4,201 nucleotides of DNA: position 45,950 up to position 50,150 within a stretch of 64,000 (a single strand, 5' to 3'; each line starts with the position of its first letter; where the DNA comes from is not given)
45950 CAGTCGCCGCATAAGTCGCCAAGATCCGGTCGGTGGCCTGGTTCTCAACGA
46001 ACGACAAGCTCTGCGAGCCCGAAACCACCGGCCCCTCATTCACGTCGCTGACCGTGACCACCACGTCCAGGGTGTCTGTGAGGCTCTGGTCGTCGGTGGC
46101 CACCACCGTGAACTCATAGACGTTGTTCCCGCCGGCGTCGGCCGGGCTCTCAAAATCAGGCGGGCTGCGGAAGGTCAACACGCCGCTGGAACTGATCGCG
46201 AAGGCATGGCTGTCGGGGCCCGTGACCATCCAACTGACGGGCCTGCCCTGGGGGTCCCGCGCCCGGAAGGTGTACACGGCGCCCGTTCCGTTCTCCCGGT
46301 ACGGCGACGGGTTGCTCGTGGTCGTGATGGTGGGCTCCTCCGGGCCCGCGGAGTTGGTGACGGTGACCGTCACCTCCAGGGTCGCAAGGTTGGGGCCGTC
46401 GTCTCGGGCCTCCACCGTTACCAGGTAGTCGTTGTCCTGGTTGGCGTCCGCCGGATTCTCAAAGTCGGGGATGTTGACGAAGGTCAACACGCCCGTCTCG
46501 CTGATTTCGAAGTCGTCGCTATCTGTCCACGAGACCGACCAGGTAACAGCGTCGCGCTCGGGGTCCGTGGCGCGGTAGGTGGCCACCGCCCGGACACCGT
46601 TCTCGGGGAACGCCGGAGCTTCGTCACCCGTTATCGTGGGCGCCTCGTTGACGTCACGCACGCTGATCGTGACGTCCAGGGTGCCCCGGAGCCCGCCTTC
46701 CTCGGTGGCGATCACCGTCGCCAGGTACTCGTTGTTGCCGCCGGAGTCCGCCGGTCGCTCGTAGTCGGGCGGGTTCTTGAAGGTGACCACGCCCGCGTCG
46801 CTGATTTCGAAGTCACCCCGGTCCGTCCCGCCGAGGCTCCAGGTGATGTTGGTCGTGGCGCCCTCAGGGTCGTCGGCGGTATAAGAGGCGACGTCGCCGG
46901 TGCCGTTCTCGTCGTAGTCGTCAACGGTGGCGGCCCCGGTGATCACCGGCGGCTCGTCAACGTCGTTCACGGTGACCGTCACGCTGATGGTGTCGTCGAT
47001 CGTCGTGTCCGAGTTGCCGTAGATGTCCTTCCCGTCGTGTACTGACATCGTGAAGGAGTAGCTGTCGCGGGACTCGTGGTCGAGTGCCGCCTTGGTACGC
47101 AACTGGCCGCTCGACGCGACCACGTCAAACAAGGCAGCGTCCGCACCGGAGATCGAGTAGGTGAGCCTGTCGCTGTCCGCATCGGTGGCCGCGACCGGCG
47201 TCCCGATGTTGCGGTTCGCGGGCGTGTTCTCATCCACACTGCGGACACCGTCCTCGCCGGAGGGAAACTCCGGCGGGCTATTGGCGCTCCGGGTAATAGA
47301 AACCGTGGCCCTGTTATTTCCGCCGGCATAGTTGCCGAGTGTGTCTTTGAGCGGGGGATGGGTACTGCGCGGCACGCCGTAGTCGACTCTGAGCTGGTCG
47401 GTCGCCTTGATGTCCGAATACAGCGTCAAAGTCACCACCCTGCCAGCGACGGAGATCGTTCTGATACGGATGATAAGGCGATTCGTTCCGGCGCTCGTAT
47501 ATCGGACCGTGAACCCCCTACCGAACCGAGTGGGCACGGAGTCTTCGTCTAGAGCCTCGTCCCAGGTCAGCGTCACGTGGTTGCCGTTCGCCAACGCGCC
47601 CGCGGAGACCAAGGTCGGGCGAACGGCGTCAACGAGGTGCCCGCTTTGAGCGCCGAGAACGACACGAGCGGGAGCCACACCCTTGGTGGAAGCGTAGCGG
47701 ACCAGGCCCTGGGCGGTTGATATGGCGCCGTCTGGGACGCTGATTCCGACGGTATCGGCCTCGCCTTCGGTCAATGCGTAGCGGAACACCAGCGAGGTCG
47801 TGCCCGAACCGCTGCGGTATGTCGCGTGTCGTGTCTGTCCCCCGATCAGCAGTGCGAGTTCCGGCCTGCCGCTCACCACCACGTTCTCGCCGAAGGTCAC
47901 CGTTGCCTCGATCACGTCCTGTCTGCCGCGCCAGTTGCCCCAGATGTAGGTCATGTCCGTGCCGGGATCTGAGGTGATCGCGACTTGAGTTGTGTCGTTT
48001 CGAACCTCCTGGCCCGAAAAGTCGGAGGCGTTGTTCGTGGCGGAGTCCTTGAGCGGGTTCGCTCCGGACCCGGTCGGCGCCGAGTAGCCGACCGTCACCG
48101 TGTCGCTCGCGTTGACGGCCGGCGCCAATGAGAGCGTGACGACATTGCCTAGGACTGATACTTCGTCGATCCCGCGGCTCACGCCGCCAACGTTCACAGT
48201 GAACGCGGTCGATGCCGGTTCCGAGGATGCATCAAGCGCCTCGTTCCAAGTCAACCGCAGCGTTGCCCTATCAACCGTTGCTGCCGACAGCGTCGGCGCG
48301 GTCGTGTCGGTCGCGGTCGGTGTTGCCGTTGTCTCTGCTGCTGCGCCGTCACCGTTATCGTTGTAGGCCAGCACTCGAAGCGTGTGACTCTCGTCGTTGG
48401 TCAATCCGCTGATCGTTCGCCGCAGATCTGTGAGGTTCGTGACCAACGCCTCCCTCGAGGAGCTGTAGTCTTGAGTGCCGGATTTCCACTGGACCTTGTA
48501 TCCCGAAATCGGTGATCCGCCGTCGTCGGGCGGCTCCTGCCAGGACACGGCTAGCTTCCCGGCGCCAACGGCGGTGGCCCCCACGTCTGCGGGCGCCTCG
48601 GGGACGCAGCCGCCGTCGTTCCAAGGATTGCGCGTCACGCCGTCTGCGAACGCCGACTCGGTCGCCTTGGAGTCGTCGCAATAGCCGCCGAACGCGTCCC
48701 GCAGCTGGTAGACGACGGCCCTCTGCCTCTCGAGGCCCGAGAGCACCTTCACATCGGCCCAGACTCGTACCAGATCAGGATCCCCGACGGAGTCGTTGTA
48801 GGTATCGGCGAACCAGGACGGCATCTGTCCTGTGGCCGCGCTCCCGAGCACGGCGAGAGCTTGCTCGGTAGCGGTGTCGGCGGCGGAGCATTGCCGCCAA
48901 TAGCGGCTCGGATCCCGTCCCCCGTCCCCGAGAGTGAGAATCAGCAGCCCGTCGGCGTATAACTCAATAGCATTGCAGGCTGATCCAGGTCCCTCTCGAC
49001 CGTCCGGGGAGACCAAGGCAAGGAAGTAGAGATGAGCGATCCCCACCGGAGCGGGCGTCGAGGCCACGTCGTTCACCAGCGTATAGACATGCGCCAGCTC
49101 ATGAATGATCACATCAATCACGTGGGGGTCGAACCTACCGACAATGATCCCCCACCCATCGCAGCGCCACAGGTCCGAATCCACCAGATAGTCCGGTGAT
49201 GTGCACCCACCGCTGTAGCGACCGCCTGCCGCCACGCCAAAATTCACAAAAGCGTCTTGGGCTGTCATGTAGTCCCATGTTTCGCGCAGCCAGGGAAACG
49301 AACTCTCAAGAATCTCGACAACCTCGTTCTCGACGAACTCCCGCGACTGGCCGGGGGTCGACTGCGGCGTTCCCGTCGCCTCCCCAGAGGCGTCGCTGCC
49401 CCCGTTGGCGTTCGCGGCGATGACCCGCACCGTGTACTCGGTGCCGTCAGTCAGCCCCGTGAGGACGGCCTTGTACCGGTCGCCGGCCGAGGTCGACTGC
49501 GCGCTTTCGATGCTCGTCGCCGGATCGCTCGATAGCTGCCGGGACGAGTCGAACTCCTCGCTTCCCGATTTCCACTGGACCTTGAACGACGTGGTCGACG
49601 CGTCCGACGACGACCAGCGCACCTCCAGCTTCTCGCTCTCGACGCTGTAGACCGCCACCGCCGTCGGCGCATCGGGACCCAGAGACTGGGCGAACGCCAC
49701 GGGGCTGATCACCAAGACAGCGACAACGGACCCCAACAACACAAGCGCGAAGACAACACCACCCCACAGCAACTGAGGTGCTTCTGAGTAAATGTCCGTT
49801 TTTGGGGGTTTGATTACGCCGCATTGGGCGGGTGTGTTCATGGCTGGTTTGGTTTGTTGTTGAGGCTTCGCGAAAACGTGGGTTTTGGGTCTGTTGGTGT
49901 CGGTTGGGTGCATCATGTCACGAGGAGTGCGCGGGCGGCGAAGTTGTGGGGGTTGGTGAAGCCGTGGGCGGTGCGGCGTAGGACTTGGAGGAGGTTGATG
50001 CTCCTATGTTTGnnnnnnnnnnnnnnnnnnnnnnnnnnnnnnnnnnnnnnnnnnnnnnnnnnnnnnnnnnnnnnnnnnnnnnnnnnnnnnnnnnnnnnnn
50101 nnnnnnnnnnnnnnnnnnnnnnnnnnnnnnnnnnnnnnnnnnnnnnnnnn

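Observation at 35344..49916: IS-bracketed giant cadherin-repeat adhesin gene of about 4,850 codons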

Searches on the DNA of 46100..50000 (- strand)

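Call 14: search_dna_similar(query=window:46100-50000:-, collection=plasmids, mode=near)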
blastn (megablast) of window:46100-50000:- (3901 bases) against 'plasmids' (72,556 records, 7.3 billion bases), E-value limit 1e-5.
No match.
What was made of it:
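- Tried and rejected: A plasmid search with the 5' part of the gene found no match (call 14).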

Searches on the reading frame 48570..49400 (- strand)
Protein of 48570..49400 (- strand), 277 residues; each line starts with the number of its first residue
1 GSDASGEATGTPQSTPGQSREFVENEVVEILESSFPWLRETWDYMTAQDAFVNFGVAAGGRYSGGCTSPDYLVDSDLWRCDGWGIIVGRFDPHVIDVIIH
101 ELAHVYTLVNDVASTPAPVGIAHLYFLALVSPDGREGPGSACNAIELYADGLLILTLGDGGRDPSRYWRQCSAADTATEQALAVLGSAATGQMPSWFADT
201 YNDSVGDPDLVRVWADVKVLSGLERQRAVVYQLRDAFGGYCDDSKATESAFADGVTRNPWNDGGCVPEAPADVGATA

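Call 37: search_solved_structures(query=window:48570-49400:-, max_evalue=10)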
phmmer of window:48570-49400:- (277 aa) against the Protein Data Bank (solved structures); distinct sequences matched with E-value up to 10: 1.
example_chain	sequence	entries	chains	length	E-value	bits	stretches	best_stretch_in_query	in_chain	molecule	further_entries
6cty_A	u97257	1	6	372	0.42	12.9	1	18-94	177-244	Dihydroorotase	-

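Call 48: predict_structure(alignment_id=A1)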
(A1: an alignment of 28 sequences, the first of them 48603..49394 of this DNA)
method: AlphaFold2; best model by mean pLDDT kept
length: 264 residues; sequences in the alignment: 28
mean_pLDDT: 88.8   pTM: 0.88
mean pLDDT of the five models: 88.8, 88.2, 88.1, 87.3, 86.2
residues with pLDDT >= 90: 190; 70-90: 41; 50-70: 25; < 50: 8
segments of 3 or more residues with pLDDT < 50: 1-4
pLDDT, mean of each block of 10 residues (from residue 1): 48 71 96 97 96 93 82 84 94 96 97 98 88 66 94 92 84 84 98 98 96 94 95 95 91 89 69
secondary structure, 60 per line:
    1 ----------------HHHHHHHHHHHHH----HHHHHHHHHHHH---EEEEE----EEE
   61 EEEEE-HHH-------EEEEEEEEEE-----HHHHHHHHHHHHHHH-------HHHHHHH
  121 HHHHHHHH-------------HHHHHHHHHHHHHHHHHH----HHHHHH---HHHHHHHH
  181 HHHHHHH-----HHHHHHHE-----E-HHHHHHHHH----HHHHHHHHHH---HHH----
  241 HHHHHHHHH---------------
elements in order: H17-29 H34-45 E49-53 E58-65 E77-86 H92-106 H114-128 H142-159 H164-169 H173-187 H193-199 H208-216 H221-230 H241-249

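Call 51: fold_search(model_id=the predicted structure, library=pdb)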
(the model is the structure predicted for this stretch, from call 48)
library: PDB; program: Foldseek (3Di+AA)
matches with E <= 10: 71; with E <= 0.001: 0
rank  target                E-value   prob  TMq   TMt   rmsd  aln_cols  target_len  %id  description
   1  3sks                  5.0e-01  0.20  0.28  0.15  16.5       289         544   12  Crystal structure of a putative oligoendopeptidase F from Bacillus anthracis str. Ames (released 2011-07-06)
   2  1pwv_A                1.7e+00  0.18  0.27  0.12   8.9       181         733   12  Crystal structure of Anthrax Lethal Factor wild-type protein complexed with an optimised peptide substrate. (released 2004-02-03)
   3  9bba_D                2.3e+00  0.04  0.15  0.08  14.4       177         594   18  Structure of S1_8C, a lambda-carrageenan specific sulfatase (released 2025-08-27)
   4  6zre_B                2.3e+00  0.01  0.10  0.07  31.5       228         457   11  Deciphering the role of the channel constrictions in the opening mechanism of MexAB-OprM efflux pump from Pseudomonas  (released 2021-07-28)
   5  3ce2                  2.4e+00  0.06  0.25  0.13  17.5       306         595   12  Crystal structure of putative peptidase from Chlamydophila abortus (released 2008-03-18)
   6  5azs_A                2.6e+00  0.01  0.10  0.08  33.4       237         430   14  Crystal structure of a membrane protein from Pseudomonas aeruginosa (released 2016-06-08)
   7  3q7j_A                2.8e+00  0.04  0.17  0.08  13.7       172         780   12  Engineered Thermoplasma Acidophilum F3 factor mimics human aminopeptidase N (APN) as a target for anticancer drug deve (released 2011-07-27)
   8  4wks_A                2.9e+00  0.02  0.11  0.14  17.1       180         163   14  n-Alkylboronic Acid Inhibitors Reveal Determinants of Ligand Specificity in the Quorum-Quenching and Siderophore Biosy (released 2014-11-12)
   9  6zxj_H                3.1e+00  0.18  0.32  0.15   7.1       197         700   11  Fully-loaded anthrax lethal toxin in its heptameric pre-pore state, in which the third lethal factor is masked out (PA (released 2020-09-02)
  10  4bth_A                3.3e+00  0.02  0.10  0.14  18.6       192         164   12  The LeuA146Trp,PheB24Tyr Double Mutant of the Quorum Quenching N-acyl Homoserine Lactone Acylase PvdQ Has an Altered S (released 2014-01-22)
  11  4mt4_B                3.4e+00  0.01  0.10  0.06  32.1       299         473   12  Crystal structure of the Campylobacter jejuni CmeC outer membrane channel (released 2014-09-24)
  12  5azs_C                3.6e+00  0.01  0.10  0.07  33.6       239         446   12  Crystal structure of a membrane protein from Pseudomonas aeruginosa (released 2016-06-08)
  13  9bba_B                3.8e+00  0.03  0.14  0.08  14.0       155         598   14  Structure of S1_8C, a lambda-carrageenan specific sulfatase (released 2025-08-27)
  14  9ko7_A                4.0e+00  0.04  0.24  0.12  18.8       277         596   10  Crystal structure of chicken ACE2 (released 2025-11-26)
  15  5xyb_A                4.2e+00  0.02  0.14  0.12  15.1       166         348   10  Crystal structure of AimR from Bacillus phage SPbeta (released 2018-08-15)
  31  4l7a_A                6.4e+00  0.08  0.31  0.31   7.6       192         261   14  Crystal structure of a putative zinc-binding metallo-peptidase (BACCAC_01431) from Bacteroides caccae ATCC 43185 at 2. (released 2013-07-03)
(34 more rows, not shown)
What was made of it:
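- Closest known: Gluzincin metallopeptidases. Same: The weak top Foldseek hits are zincins: M3 oligoendopeptidase F, anthrax lethal factor and a putative Zn-peptidase (4l7a) (call 51).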

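Call 52: search_protein_families(library=pfam, proteins=[window:48603-49394:-], max_evalue=10)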
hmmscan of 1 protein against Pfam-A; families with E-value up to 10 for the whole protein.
window:48603-49394:- (264 aa): 1 family
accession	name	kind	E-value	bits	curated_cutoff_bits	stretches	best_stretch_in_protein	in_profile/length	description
PF10263.15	SprT-like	-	0.3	11.4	25.6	1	91-109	60-78/108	SprT-like family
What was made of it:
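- On Zincin (gluzincin) metallopeptidases: The PDB sequence search found nothing relevant (calls 37, 51, 52).
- Closest known: Gluzincin metallopeptidases. Different: The best Foldseek hit has E=0.5 and TM about 0.3 (calls 37, 51, 52).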

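Call 62: fold_search(model_id=the predicted structure, library=viral)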
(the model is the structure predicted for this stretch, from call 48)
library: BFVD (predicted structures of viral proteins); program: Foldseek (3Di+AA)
matches with E <= 10: 90; with E <= 0.001: 0
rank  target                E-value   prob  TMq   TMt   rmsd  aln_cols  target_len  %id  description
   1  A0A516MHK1            4.9e-02  0.23  0.18  0.11  18.8       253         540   12  (no name in the UniProt tables at hand)
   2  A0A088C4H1            1.0e-01  0.25  0.18  0.25  13.3       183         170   12  (no name in the UniProt tables at hand)
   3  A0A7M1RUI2            1.2e-01  0.18  0.17  0.13  12.2       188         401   13  Peptidase [uncultured phage cr55_1]
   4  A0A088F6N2            2.0e-01  0.54  0.24  0.27  11.8       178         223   13  (no name in the UniProt tables at hand)
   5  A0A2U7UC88            2.0e-01  0.09  0.16  0.15  25.2       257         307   12  Uncharacterized protein [Pandoravirus neocaledonia]
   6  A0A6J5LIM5            3.7e-01  0.44  0.26  0.33  11.6       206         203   14  Uncharacterized protein [uncultured Caudovirales phage]
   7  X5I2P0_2              3.9e-01  0.25  0.30  0.11  13.4       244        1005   11  Structural protein [Pseudomonas phage KPP25]
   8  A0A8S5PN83            4.2e-01  0.15  0.21  0.25  15.7       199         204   10  IrrE N-terminal-like domain [Myoviridae sp. ctwwN25]
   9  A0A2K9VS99            5.1e-01  0.25  0.22  0.34   8.2       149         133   12  XE [Mythimna unipuncta nucleopolyhedrovirus]
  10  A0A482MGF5            8.2e-01  0.08  0.17  0.18  17.5       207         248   12  Uncharacterized protein [Serratia phage MTx]
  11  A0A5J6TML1            9.1e-01  0.10  0.17  0.19   8.9       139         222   16  (no name in the UniProt tables at hand)
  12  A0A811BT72            1.0e+00  0.04  0.15  0.12  22.8       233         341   18  Uncharacterized protein [Pandoravirus japonicus]
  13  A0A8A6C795            1.1e+00  0.06  0.22  0.15  21.2       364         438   11  (no name in the UniProt tables at hand)
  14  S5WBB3                1.1e+00  0.04  0.17  0.14  18.8       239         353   10  Putative peptidase [Pseudomonas phage PaBG]
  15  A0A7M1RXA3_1          1.2e+00  0.10  0.24  0.10  13.6       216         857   13  Uncharacterized protein [uncultured phage cr108_1]
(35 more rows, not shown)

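Call 64: search_protein_representatives(alignment_id=A1)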
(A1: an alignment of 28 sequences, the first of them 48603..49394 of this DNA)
Query: 28 sequences, 258 profile positions. Proteins with E-value up to 0.001 (for the whole library): 543; up to 1e-10: 474; up to 1e-30: 283. The best 150 are listed.
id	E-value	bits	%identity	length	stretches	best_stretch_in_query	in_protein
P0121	4.2e-151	518.2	-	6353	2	2-258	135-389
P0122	4.4e-128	442.7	-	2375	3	3-255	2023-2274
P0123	4.8e-127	439.3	-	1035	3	10-257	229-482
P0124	3.3e-103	361.2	-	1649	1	1-258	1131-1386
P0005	3.7e-103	361.0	-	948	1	1-258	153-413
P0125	2.9e-102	358.1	-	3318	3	3-257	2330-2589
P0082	8.4e-102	356.6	-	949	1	2-258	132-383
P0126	2.6e-100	351.7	-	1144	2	11-257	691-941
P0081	9.4e-100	349.9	-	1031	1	1-258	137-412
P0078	6.9e-98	343.7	-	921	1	1-258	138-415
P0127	8.8e-98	343.4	-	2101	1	2-258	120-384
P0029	2.7e-97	341.8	-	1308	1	1-258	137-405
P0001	5.9e-97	340.7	-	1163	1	2-258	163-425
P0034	9.2e-97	340.1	-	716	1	1-258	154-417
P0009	2.1e-96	338.9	-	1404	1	1-258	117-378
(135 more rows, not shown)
